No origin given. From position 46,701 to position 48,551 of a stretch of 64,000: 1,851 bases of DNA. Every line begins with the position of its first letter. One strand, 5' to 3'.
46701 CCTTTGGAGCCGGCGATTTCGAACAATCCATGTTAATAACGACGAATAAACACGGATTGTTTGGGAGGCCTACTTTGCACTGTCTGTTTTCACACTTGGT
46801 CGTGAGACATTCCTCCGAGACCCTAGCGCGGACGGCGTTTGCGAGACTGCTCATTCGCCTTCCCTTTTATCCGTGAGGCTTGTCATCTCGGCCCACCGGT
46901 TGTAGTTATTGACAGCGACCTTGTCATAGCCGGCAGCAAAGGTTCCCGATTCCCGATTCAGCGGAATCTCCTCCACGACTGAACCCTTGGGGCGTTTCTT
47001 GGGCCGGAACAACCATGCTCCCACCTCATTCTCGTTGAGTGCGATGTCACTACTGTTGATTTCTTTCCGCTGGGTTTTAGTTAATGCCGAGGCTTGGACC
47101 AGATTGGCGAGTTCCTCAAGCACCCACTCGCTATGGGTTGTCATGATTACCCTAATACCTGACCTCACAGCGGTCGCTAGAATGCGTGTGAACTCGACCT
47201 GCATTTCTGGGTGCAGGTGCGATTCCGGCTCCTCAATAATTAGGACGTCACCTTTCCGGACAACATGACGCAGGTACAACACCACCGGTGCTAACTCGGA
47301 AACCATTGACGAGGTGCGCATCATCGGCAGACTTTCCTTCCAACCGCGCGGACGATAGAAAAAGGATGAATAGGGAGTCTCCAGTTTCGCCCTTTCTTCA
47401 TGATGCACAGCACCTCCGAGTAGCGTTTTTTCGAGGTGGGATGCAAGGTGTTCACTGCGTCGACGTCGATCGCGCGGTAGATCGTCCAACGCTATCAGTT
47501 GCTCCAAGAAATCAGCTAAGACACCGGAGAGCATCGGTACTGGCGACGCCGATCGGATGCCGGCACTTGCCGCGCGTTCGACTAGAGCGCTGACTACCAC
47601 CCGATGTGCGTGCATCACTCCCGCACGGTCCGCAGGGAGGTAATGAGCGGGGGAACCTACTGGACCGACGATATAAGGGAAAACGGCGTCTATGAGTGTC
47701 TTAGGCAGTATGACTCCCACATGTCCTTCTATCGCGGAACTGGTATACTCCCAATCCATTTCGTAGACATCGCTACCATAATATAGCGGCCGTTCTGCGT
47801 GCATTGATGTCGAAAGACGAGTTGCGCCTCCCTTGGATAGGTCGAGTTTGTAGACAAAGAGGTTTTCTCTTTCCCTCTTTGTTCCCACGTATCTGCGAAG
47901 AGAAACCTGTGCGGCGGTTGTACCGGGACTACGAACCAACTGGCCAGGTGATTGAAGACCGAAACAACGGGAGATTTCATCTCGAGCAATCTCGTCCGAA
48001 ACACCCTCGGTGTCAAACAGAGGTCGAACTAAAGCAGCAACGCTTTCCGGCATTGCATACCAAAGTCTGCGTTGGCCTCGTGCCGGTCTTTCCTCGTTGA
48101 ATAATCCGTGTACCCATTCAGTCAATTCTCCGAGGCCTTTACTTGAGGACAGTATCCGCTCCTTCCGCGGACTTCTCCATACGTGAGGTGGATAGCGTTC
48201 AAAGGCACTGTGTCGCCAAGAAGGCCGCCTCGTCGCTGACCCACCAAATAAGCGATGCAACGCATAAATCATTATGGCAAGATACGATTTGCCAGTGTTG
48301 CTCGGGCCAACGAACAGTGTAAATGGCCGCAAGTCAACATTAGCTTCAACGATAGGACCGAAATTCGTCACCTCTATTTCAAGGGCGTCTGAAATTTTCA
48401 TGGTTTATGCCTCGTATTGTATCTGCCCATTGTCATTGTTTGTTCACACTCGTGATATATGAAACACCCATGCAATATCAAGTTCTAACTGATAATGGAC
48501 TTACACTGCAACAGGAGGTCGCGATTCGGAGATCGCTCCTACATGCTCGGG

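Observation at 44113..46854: Small partner proteins: Zn-ribbon plus putative PD-(D/E)xK motif, and a re-assigned GTG start for copy 1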

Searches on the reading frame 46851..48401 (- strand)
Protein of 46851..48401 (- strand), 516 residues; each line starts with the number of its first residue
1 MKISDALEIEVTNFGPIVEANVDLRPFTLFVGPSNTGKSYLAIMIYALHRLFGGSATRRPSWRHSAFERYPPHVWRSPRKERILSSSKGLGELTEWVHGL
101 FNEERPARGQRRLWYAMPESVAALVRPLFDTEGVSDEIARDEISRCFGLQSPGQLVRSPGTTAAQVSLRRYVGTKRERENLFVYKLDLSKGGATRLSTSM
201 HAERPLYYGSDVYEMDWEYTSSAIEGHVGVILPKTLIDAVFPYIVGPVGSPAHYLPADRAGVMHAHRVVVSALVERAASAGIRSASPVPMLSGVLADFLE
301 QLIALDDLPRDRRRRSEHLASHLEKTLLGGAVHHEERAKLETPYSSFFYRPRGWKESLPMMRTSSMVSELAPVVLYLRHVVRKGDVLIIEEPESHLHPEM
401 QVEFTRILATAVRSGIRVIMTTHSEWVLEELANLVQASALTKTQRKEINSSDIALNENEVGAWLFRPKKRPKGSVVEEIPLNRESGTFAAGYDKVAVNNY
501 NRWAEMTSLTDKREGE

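Call 5: search_protein_families(library=pfam, proteins=[window:46851-48401:-], max_evalue=1)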
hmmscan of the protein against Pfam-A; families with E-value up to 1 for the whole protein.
window:46851-48401:- (516 aa): 4 families
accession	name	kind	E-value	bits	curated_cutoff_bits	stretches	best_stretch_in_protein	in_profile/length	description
PF13175.12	AAA_15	-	4.7e-22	79.6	32.1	2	354-427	292-373/374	AAA ATPase domain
PF13304.12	AAA_21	-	6.6e-12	46.5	27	1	361-424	238-299/304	AAA domain, putative AbiEii toxin, Type IV TA system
PF11398.14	DUF2813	-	0.18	11.6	21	1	386-426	286-323/372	Protein of unknown function (DUF2813)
PF13401.12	AAA_22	-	0.2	12.4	27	0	25-49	5-29/130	AAA domain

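Call 6: search_protein_families(library=padloc, proteins=[window:46851-48401:-], max_evalue=1)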
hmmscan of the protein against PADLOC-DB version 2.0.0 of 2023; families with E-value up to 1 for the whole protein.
window:46851-48401:- (516 aa): 132 families (the best 25 are shown)
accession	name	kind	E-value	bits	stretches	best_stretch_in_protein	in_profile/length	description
PDLC04033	PD-T4-4_A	-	1.2e-37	128.2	2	346-501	287-448/460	-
PDLC04664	PDC-M47A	-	1.1e-29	101.7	2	346-439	284-377/461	-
PDLC04032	PD-T4-4_A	-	1.1e-24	85.3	2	352-465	315-430/474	-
PDLC03878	NsnB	-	3.9e-23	80.7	2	314-456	170-301/345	-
PDLC02979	AriA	-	9.5e-23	79.6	2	354-427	291-372/373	-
PDLC02980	AriA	-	2.1e-15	55.5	1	324-424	220-299/304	-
PDLC04214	HEC-02A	-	3.1e-15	54.3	2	320-439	182-293/338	-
PDLC04710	PDC-M56A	-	1.2e-13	48.8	2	383-433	238-290/382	-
PDLC02358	Old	-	5.2e-12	43.3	2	383-430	284-331/578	Old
PDLC04179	HEC-01A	-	5.9e-12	43.4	2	383-432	359-409/459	-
PDLC00096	GajA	-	1.8e-11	41.5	1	385-457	290-366/630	AAA ATPase domain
PDLC04562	PDC-M29A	-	1.9e-11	41.9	2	386-447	274-337/410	-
PDLC00069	GajA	-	8.5e-11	39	1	386-427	337-380/687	AAA ATPase domain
PDLC00091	GajA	-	1e-10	39.1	1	385-427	298-341/627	AAA ATPase domain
PDLC02981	AriAB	-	1.8e-10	38.2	1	374-455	321-412/694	-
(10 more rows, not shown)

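Call 7: search_protein_families(library=ncbifam, proteins=[window:46851-48401:-], max_evalue=1)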
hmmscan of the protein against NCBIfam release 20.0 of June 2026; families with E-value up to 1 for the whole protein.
window:46851-48401:- (516 aa): 29 families (the best 25 are shown)
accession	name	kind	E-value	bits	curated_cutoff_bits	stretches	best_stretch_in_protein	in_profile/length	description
TIGR02673.1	FtsE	equivalog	2.5e-06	27.3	264.85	1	378-431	150-203/214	cell division ATP-binding protein FtsE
NF047739.1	antiphage_MADS3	equivalog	0.00013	21.2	420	2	380-431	333-382/427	methylation-associated defense system AAA family ATPase MAD3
NF040873.1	AztA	equivalog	0.00028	20.5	220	1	375-429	129-183/191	zinc ABC transporter ATP-binding protein AztA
NF038234.1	retron_eff_Eco8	equivalog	0.00032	19.4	250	1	386-432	275-329/679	retron Eco8 family effector endonuclease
NF041760.1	PtuA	equivalog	0.00046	19.2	500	1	386-431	379-423/524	retron Ec78 anti-phage system effector ATPase PtuA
TIGR02857.1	CydD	equivalog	0.0026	16.8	435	1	378-435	471-527/529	thiol reductant ABC exporter subunit CydD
TIGR01166.1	cbiO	subfamily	0.0077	15.7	211.8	1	380-423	142-185/190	cobalt ABC transporter, ATP-binding protein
NF007027.0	PRK09493.1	equivalog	0.01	15.2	379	1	379-424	150-195/240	glutamine ABC transporter ATP-binding protein GlnQ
NF010060.0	PRK13537.1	equivalog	0.011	14.7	521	1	378-462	159-240/314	nodulation factor ABC transporter ATP-binding protein NodI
TIGR02868.1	CydC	equivalog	0.012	14.3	329.05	1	378-424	484-529/530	thiol reductant ABC exporter subunit CydC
NF053840.1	MnTportMntADein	equivalog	0.014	14.9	400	1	374-424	142-192/240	manganese ABC transporter ATP-binding protein MntA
TIGR04521.1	ECF_ATPase_2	equivalog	0.02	14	330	1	383-435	162-212/279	energy-coupling factor transporter ATPase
NF002981.0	PRK03695.1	equivalog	0.022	14.1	281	1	370-423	141-195/253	vitamin B12 ABC transporter ATP-binding protein BtuD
TIGR03608.1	L_ocin_972_ABC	subfamily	0.027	14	254.85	1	377-434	146-203/206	putative bacteriocin export ABC transporter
TIGR04435.1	restrict_AAA_1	hypoth_equivalog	0.027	13.1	300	1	386-429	421-471/568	restriction system-associated AAA family ATPase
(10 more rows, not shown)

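Call 51: search_dna_similar(query=window:46851-48401:-, collection=plasmids, mode=protein, max_evalue=0.00001, max_rows=15)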
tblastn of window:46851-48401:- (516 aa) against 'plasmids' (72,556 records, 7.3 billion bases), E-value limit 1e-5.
Records with a match: 34; places in all: 35; records where one place covers at least 80% of the query: 0.
Best place of each record, by identity: <60% 34.
By first word of the organism name: Klebsiella 12; Enterococcus 10; Escherichia 9; Annamia 1; Bernardetia 1; Serratia 1.
By predicted mobility (MOB-suite, as given by PLSDB): non-mobilizable 17; conjugative 14; mobilizable 3.
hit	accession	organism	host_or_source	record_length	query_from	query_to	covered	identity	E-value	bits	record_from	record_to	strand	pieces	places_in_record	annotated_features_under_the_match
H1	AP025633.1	Annamia dubia NIES-4383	-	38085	342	505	32%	31.8%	3e-16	90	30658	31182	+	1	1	hypothetical protein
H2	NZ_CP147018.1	Bernardetia sp. Wsw4-3y2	Red alga,Red algae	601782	356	498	28%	30.6%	1e-14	85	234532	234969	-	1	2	AAA family ATPase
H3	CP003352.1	Enterococcus faecium Aus0004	Homo sapiens,blood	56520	318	435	23%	33.1%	1e-11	75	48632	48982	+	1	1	hypothetical protein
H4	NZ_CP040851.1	Enterococcus faecium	chicken,young chicken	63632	318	435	23%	33.1%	1e-11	75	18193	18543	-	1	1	AAA family ATPase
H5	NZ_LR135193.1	Enterococcus faecium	-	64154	318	435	23%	33.1%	1e-11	75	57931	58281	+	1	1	AAA family ATPase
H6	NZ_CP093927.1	Enterococcus hirae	swine,water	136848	318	435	23%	33.1%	1e-11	75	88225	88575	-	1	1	AAA family ATPase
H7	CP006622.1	Enterococcus faecium Aus0085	-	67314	318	435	23%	33.1%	2e-11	75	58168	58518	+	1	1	hypothetical protein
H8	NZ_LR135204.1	Enterococcus faecium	-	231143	318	435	23%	33.1%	2e-11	75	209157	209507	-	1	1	none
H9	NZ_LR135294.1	Enterococcus faecium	-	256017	318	435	23%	33.1%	2e-11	75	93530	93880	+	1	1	AAA family ATPase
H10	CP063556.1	Enterococcus faecium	Homo sapiens,rectal swab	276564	318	435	23%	33.1%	2e-11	75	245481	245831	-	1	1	none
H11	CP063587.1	Enterococcus faecium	Homo sapiens,rectal swab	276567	318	435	23%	33.1%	2e-11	75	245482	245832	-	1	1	none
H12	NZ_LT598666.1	Enterococcus faecium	Homo sapiens,clinical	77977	318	435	23%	33.1%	2e-11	74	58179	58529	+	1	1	AAA family ATPase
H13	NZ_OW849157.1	Serratia marcescens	Homo sapiens,Complejo Asistencial ...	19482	338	448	22%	34.8%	9e-13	79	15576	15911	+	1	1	AAA family ATPase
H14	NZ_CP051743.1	Escherichia coli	Homo sapiens,whole organism,rectal swab ...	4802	375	484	21%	32.8%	2e-12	78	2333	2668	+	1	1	AAA family ATPase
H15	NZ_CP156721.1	Escherichia coli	Homo sapiens,drainage fluid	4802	375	484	21%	32.8%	2e-12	78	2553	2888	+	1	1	AAA family ATPase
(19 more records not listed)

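Call 53: get_annotated_region(hit=H14, flank=3000)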
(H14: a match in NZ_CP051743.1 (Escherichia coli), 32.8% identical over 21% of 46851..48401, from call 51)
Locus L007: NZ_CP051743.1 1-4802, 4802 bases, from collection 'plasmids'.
description: Escherichia coli strain SCU-105 plasmid pSCU-105-5, complete sequence
organism: Escherichia coli (NCBI taxid 562)
taxonomy: Bacteria; Pseudomonadota; Gammaproteobacteria; Enterobacterales; Enterobacteriaceae; Escherichia; Escherichia coli
host: -; source: Homo sapiens,whole organism,rectal swab from healthy college student; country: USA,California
typing (MOB-suite, as given by PLSDB): non-mobilizable; replicon Col(MG828),rep_cluster_2373
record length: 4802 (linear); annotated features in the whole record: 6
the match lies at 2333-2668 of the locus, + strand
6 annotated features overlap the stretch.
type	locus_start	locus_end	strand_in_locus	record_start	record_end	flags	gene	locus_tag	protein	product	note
CDS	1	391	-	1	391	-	-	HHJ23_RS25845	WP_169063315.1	helix-turn-helix domain-containing protein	-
CDS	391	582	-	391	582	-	-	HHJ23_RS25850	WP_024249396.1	Rop family plasmid primer RNA-binding protein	-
CDS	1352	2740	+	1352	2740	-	-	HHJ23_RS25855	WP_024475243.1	AAA family ATPase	-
CDS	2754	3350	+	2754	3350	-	-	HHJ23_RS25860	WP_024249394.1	hypothetical protein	-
CDS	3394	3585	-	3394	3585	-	-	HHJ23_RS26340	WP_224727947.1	hypothetical protein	-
CDS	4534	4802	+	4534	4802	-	-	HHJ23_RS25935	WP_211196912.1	hypothetical protein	-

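Call 54: get_annotated_region(hit=H1, flank=3000)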
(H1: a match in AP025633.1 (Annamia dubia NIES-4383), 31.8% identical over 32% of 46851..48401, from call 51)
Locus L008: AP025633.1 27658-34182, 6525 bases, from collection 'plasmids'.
description: Annamia dubia NIES-4383 plasmid pANN4383.03 DNA, complete sequence
organism: Annamia dubia NIES-4383 (NCBI taxid 2759045)
taxonomy: Bacteria; Cyanobacteriota; Cyanophyceae; Chroococcales; Geminocystaceae; Annamia; Annamia dubia; Annamia dubia NIES-4383
host: -; source: -; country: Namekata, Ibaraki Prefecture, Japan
typing (MOB-suite, as given by PLSDB): non-mobilizable
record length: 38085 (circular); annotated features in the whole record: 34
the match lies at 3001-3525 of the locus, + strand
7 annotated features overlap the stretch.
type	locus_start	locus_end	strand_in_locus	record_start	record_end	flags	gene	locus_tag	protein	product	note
CDS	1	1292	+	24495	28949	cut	-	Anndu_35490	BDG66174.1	hypothetical protein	-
CDS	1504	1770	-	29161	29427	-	-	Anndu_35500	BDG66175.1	hypothetical protein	-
CDS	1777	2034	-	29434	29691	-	-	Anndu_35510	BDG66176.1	hypothetical protein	-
CDS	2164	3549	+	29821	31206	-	-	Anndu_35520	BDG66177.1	hypothetical protein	-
CDS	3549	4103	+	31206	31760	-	-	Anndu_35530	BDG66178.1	hypothetical protein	-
CDS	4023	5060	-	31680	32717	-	-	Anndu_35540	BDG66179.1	hypothetical protein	-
CDS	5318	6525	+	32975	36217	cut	-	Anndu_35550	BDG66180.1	hypothetical protein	-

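Call 55: get_annotated_region(hit=H13, flank=3000)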
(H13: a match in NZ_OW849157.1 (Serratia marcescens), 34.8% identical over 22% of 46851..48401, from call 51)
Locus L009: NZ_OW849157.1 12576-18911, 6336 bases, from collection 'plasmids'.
description: Serratia marcescens isolate 0 plasmid P2, complete sequence
organism: Serratia marcescens (NCBI taxid 615)
taxonomy: Bacteria; Pseudomonadota; Gammaproteobacteria; Enterobacterales; Yersiniaceae; Serratia; Serratia marcescens
host: -; source: Homo sapiens,Complejo Asistencial Universitario de Salamanca (Salamanca); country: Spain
typing (MOB-suite, as given by PLSDB): mobilizable; relaxase MOBP
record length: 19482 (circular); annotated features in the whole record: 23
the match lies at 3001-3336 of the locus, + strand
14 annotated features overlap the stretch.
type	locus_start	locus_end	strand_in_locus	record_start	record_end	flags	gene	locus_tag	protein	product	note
CDS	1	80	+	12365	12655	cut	-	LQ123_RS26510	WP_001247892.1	nucleotidyltransferase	-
CDS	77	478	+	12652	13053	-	-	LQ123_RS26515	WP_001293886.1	DUF86 domain-containing protein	-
CDS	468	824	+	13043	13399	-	-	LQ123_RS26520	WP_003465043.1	cupin domain-containing protein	-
CDS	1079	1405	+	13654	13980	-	-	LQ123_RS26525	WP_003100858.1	hypothetical protein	-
CDS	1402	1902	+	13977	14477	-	-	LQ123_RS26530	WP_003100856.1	hypothetical protein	-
CDS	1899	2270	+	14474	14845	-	-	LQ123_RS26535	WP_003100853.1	hypothetical protein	-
CDS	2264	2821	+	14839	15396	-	-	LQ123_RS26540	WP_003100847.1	recombinase family protein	GO:0006310 - DNA recombination [Evidence IEA]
CDS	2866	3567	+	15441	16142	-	-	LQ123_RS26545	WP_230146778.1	AAA family ATPase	-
CDS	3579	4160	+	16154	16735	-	-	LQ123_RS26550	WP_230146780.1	hypothetical protein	-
CDS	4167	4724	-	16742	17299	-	-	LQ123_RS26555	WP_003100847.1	recombinase family protein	GO:0006310 - DNA recombination [Evidence IEA]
CDS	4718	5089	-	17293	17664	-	-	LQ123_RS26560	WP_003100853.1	hypothetical protein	-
CDS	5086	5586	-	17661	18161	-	-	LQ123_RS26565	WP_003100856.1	hypothetical protein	-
CDS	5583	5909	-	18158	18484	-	-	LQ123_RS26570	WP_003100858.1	hypothetical protein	-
CDS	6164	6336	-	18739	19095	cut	-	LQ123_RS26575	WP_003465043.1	cupin domain-containing protein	-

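Call 56: search_protein_families(library=padloc, proteins=[L007:2754-3350:+, L008:3549-4103:+, L009:3579-4160:+, L007:1352-2740:+, L008:2164-3549:+], max_evalue=0.001)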
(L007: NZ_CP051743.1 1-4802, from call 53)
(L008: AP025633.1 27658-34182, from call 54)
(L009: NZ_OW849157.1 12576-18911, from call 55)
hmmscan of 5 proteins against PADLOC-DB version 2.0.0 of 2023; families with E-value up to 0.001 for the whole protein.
L007:2754-3350:+ (198 aa): 5 families
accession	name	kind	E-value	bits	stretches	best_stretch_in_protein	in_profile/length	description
PDLC04035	PD-T4-4_B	-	1.1e-43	147.3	1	1-170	1-167/206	-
PDLC04034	PD-T4-4_B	-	3.3e-10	38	1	23-173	24-163/190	-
PDLC04037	PD-T4-4_B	-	1.1e-06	26.5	1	2-182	6-171/190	-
PDLC04668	PDC-M47B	-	2.1e-05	22.3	1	3-188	5-172/186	-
PDLC04666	PDC-M47B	-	0.00016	19.5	1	75-140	48-114/174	-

L008:3549-4103:+ (184 aa): 9 families
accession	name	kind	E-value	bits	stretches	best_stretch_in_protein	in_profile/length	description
PDLC04668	PDC-M47B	-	2.8e-61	204.5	1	6-156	2-154/186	-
PDLC04665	PDC-M47B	-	1.3e-41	140.5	1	5-151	3-151/202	-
PDLC04667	PDC-M47B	-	8.3e-20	69.3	1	43-157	12-126/158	-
PDLC04669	PDC-M47B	-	1e-16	59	1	10-155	6-150/183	-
PDLC04666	PDC-M47B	-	1.3e-14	52.4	1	38-152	20-135/174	-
PDLC04035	PD-T4-4_B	-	1.4e-05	22.8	1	69-130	80-141/206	-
PDLC04034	PD-T4-4_B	-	4.7e-05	21.2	1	75-163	78-165/190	-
PDLC04037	PD-T4-4_B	-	0.00013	19.7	1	70-139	74-141/190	-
PDLC04036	PD-T4-4_B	-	0.00053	18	1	75-149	91-160/203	-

L009:3579-4160:+ (193 aa): 4 families
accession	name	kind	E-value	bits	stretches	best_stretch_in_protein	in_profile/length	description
PDLC04034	PD-T4-4_B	-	4.7e-81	269.1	1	2-185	4-185/190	-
PDLC04036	PD-T4-4_B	-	8.5e-21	72.8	1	7-174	8-186/203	-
PDLC04037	PD-T4-4_B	-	2.8e-09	35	1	27-129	28-132/190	-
PDLC04035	PD-T4-4_B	-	3.6e-07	28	1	61-131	73-143/206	-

L007:1352-2740:+ (462 aa): 55 families (the best 25 are shown)
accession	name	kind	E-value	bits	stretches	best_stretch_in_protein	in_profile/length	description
PDLC04032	PD-T4-4_A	-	3.2e-123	410.2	1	1-459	1-469/474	-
PDLC04033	PD-T4-4_A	-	2.9e-109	364.3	1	1-456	1-455/460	-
PDLC04664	PDC-M47A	-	6.3e-92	306.9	1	1-426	1-413/461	-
PDLC02979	AriA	-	1.6e-28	98.5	1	2-381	5-373/373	-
PDLC03878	NsnB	-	2.5e-18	65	1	2-430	4-328/345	-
PDLC04214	HEC-02A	-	1.4e-16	58.7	1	273-385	175-286/338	-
PDLC02980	AriA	-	1e-15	56.5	1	21-381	1-303/304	-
PDLC04213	HEC-02A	-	1.8e-15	55.4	1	265-388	168-283/337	-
PDLC02358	Old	-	1.4e-13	48.5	2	338-387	286-335/578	Old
PDLC04710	PDC-M56A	-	4.5e-12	43.7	1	337-452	241-352/382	-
PDLC04146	HEC-02B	-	2.2e-11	41.4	1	318-393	219-295/344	-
PDLC02915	ATPase-Toprim_I-B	-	4.3e-11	40.3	2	339-388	258-306/623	-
PDLC02914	ATPase-Toprim_I-B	-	4.9e-11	40.5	1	318-387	185-254/443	-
PDLC04177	HEC-01A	-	1.8e-10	38.4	1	301-387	263-346/393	-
PDLC00289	PtuA1|PtuA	-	2.3e-10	38.1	1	286-389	201-301/404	AAA ATPase domain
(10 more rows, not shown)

L008:2164-3549:+ (461 aa): 71 families (the best 25 are shown)
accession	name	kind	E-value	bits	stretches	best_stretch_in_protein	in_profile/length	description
PDLC04664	PDC-M47A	-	1.5e-231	767.2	1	1-461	1-461/461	-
PDLC04033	PD-T4-4_A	-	1.1e-160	533.8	1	1-459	1-457/460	-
PDLC04032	PD-T4-4_A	-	5.9e-70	234.5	1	1-457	1-466/474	-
PDLC02979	AriA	-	1.7e-28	98.5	1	2-366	5-373/373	-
PDLC02980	AriA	-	9.2e-21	73.1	1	22-366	2-303/304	-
PDLC03878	NsnB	-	1.2e-19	69.3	1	2-374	4-289/345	-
PDLC04214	HEC-02A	-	1e-15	55.9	2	265-386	181-302/338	-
PDLC04213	HEC-02A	-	3.3e-15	54.5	1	260-374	171-284/337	-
PDLC04146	HEC-02B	-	6.9e-15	52.9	1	264-377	181-294/344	-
PDLC02358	Old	-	3.3e-14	50.6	1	304-376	268-342/578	Old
PDLC04710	PDC-M56A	-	6.4e-13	46.4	1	320-381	239-300/382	-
PDLC04135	mad3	-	1.6e-10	39.1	1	45-377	117-339/374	mads_3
PDLC04175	HEC-01A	-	4.8e-10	37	1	321-371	268-317/363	-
PDLC00075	GajA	-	5.4e-10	36.4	1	297-370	245-314/536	AAA ATPase domain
PDLC02335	AbiLi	-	7.9e-10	36.3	1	18-369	75-243/326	AbiLi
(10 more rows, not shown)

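Call 64: search_dna_similar(query=window:46851-48401:-, collection=phages, mode=protein, max_evalue=0.001, max_rows=20)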
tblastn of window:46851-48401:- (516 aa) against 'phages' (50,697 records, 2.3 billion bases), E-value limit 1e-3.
Records with a match: 18; places in all: 18; records where one place covers at least 80% of the query: 0.
Best place of each record, by identity: <60% 18.
By first word of the organism name: Klebsiella 12; Vibrio 5; Bacteriophage 1.
By host as written in the record: Klebsiella pneumoniae 12; Vibrio cyclitrophicus 2; - 1; Vibrio cyclitrophicus 10N.222.45.E8 1; Vibrio cyclitrophicus 10N.286.55.E6 1; Vibrio sp. 1.
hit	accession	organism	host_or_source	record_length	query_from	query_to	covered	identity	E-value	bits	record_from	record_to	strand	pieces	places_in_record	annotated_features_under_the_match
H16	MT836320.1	Bacteriophage sp.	human fecal samples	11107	375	466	18%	36.5%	4e-8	62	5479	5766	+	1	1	record has no annotation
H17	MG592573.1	Vibrio phage 1.202.O._10N.222.45.E8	Vibrio cyclitrophicus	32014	345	438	18%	31.9%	2e-8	64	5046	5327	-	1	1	AAA domain protein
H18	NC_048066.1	Vibrio phage 1.202.O._10N.222.45.E8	Vibrio cyclitrophicus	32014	345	438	18%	31.9%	2e-8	64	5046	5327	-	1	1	AAA family ATPase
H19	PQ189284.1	Vibrio phage 10N.222.45.E8_PE001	Vibrio cyclitrophicus 10N.222.45.E8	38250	345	438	18%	31.9%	2e-8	64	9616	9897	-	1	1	hypothetical protein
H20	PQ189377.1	Vibrio phage 10N.286.55.E6_PE002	Vibrio cyclitrophicus 10N.286.55.E6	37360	372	428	11%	47.4%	1e-5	54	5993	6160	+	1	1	hypothetical protein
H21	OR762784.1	Vibrio phage L9-1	Vibrio sp.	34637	372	429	11%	43.1%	7e-5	52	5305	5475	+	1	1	hypothetical protein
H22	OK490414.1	Klebsiella phage Kp4861-1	Klebsiella pneumoniae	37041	367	431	13%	33.8%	8e-4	49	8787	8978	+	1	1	record has no annotation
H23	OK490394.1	Klebsiella phage Kp4845-1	Klebsiella pneumoniae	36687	367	431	13%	33.8%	8e-4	48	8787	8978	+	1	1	record has no annotation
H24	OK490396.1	Klebsiella phage Kp4846-1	Klebsiella pneumoniae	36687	367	431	13%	33.8%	8e-4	48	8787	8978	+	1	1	record has no annotation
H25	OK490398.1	Klebsiella phage Kp4847-1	Klebsiella pneumoniae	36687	367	431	13%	33.8%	8e-4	48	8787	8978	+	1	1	record has no annotation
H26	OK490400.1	Klebsiella phage Kp4848-1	Klebsiella pneumoniae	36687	367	431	13%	33.8%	8e-4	48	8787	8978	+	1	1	record has no annotation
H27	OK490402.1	Klebsiella phage Kp4849-1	Klebsiella pneumoniae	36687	367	431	13%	33.8%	8e-4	48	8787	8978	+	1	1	record has no annotation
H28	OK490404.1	Klebsiella phage Kp4850-1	Klebsiella pneumoniae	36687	367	431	13%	33.8%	8e-4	48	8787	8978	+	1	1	record has no annotation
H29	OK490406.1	Klebsiella phage Kp4851-1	Klebsiella pneumoniae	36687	367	431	13%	33.8%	8e-4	48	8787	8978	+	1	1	record has no annotation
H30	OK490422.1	Klebsiella phage Kp4867-1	Klebsiella pneumoniae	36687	367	431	13%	33.8%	8e-4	48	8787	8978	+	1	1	record has no annotation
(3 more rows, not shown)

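Call 66: get_annotated_region(hit=H18, flank=2500)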
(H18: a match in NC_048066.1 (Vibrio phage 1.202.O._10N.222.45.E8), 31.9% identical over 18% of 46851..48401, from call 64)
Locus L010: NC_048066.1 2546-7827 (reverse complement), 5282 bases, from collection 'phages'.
description: Vibrio phage 1.202.O._10N.222.45.E8, partial genome.
organism: Vibrio phage 1.202.O._10N.222.45.E8 (NCBI taxid 1881262)
taxonomy: Viruses; Duplodnaviria; Heunggongvirae; Uroviricota; Caudoviricetes; Peduoviridae; Canoevirus; Canoevirus canoe
host: Vibrio cyclitrophicus; source: iron chloride precipitation of 0.2um-filtered seawater, resuspended in oxalate solution; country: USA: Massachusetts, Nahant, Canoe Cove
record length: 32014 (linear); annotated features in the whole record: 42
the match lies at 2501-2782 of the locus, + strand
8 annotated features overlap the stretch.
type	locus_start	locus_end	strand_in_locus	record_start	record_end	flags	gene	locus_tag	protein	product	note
CDS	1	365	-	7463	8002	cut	-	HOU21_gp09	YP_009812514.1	CII-like transcriptional activator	NVP1202O_09; aclame_best_match:protein:proph:176026; tara_best_match:OM-RGC.v1.020727682; ...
CDS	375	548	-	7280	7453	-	-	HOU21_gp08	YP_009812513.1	hypothetical protein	NVP1202O_08; tara_best_match:OM-RGC.v1.038128605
CDS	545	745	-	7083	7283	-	-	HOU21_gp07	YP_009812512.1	Cox-like excisionase and repressor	NVP1202O_07; aclame_best_match:protein:proph:174078; tara_best_match:OM-RGC.v1.035569398; ...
CDS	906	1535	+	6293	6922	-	-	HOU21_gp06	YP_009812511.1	transcriptional repressor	NVP1202O_06; aclame_best_match:protein:proph:164499; tara_best_match:OM-RGC.v1.016440437; ...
CDS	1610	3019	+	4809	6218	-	-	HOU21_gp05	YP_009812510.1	AAA family ATPase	NVP1202O_05; tara_best_match:OM-RGC.v1.002332198; pfam:PF13304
CDS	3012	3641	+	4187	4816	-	-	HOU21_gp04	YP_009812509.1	hypothetical protein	NVP1202O_04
CDS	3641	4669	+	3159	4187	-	-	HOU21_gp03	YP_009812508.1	integrase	NVP1202O_03; aclame_best_match:protein:proph:164506; tara_best_match:OM-RGC.v1.004711837; ...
CDS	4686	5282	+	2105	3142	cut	-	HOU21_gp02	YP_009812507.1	hypothetical protein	NVP1202O_02; aclame_best_match:protein:plasmid:24367; tara_best_match:OM-RGC.v1.004697219; egg:ENOG4111HU7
